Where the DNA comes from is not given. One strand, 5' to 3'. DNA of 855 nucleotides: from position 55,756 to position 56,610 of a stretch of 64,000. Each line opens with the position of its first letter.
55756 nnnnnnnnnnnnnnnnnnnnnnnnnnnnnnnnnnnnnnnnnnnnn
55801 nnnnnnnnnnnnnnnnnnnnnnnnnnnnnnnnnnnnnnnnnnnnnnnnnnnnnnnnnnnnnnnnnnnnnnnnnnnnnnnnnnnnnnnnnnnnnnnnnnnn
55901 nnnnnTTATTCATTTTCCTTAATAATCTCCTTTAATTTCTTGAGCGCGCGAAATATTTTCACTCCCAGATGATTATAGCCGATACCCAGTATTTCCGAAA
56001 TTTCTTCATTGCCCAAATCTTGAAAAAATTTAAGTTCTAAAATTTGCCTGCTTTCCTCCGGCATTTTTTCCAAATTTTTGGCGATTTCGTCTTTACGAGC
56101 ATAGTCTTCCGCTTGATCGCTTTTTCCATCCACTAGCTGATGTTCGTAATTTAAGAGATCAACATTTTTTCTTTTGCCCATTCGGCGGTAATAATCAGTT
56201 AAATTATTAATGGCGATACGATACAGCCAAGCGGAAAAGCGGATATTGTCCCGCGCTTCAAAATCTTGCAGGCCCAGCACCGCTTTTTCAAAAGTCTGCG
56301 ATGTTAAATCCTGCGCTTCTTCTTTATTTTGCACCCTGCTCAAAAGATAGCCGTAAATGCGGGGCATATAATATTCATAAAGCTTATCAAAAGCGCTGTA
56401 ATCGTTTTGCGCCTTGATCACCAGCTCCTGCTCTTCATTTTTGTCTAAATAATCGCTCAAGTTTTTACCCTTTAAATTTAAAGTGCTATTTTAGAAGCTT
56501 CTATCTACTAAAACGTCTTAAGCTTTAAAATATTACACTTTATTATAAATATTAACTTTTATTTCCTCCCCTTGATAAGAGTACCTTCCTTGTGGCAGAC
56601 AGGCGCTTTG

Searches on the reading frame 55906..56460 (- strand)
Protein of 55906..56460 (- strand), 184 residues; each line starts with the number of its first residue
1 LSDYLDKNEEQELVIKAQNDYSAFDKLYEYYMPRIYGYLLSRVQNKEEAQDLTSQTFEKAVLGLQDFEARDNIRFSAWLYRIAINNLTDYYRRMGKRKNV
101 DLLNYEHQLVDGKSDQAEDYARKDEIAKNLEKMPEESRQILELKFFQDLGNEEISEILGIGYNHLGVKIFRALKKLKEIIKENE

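Call 3: search_protein_families(library=pfam, proteins=[window:55906-56460:-], max_evalue=0.01)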
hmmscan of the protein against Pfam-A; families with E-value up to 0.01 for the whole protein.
window:55906-56460:- (184 aa): 4 families
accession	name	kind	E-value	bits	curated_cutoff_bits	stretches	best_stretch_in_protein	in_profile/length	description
PF04542.20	Sigma70_r2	-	1.1e-15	57.6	24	1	27-94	1-68/71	Sigma-70 region 2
PF08281.18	Sigma70_r4_2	-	6.8e-11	42.1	25.7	1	126-176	4-54/54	Sigma-70, region 4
PF07638.17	Sigma70_ECF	-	1.3e-06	28.8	21.1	1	42-161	42-164/185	ECF sigma factor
PF04545.22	Sigma70_r4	-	1.7e-06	27.9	24.1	1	130-178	2-50/50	Sigma-70, region 4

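Call 4: search_protein_families(library=ncbifam, proteins=[window:55906-56460:-], max_evalue=0.01)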
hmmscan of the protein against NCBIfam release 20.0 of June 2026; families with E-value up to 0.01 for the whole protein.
window:55906-56460:- (184 aa): 96 families (the best 25 are shown)
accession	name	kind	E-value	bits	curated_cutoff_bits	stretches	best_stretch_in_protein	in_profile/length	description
TIGR02952.1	Sig70_famx2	equivalog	4.8e-34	117.7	206.45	1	17-179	5-169/170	ECF subfamily RNA polymerase sigma factor, BldN family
TIGR02950.1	SigM_subfam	subfamily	1.4e-27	96.5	147.95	1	25-180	3-158/159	RNA polymerase sigma factor, SigM family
TIGR02937.1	sigma70-ECF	superfamily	1.4e-27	96.4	42.9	1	22-179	1-164/165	sigma-70 family RNA polymerase sigma factor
NF009166.1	PRK12513.1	equivalog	1.7e-24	86.6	206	1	12-182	11-188/193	RNA polymerase sigma factor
NF009171.0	PRK12518.1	equivalog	2.5e-23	82.9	208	1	8-182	12-186/191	RNA polymerase sigma factor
TIGR02985.1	Sig70_bacteroi1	subfamily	7.8e-23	81.5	126.4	1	23-179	2-161/162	RNA polymerase sigma-70 factor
NF007226.0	PRK09644.1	equivalog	8.3e-23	81.3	199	1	24-184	3-161/166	RNA polymerase sigma factor SigM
NF053879.1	RNAPolSigSigVBac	equivalog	7.2e-22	77.8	190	1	35-183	17-158/160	RNA polymerase sigma factor SigV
NF004113.0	PRK05602.1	equivalog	1.1e-21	77.4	208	1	6-183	28-204/211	RNA polymerase sigma factor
NF007216.0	PRK09638.1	equivalog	2.7e-21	76.1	194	1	7-182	2-176/180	RNA polymerase sigma factor SigY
NF007215.0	PRK09637.1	equivalog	2.1e-19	70.2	212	1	25-181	4-155/181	RNA polymerase sigma factor SigZ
NF007223.0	PRK09641.1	equivalog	3.5e-19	69.4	209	1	17-181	13-185/187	RNA polymerase sigma factor SigW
TIGR02959.1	SigZ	equivalog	9.8e-19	67.8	168.65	1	31-181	4-149/170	RNA polymerase sigma factor SigZ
NF006930.0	PRK09415.1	subfamily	6.8e-18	65.1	198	1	14-183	8-178/179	RNA polymerase factor sigma C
TIGR02948.1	SigW_bacill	equivalog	9.8e-18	64.9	243.1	1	18-178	14-182/187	RNA polymerase sigma factor SigW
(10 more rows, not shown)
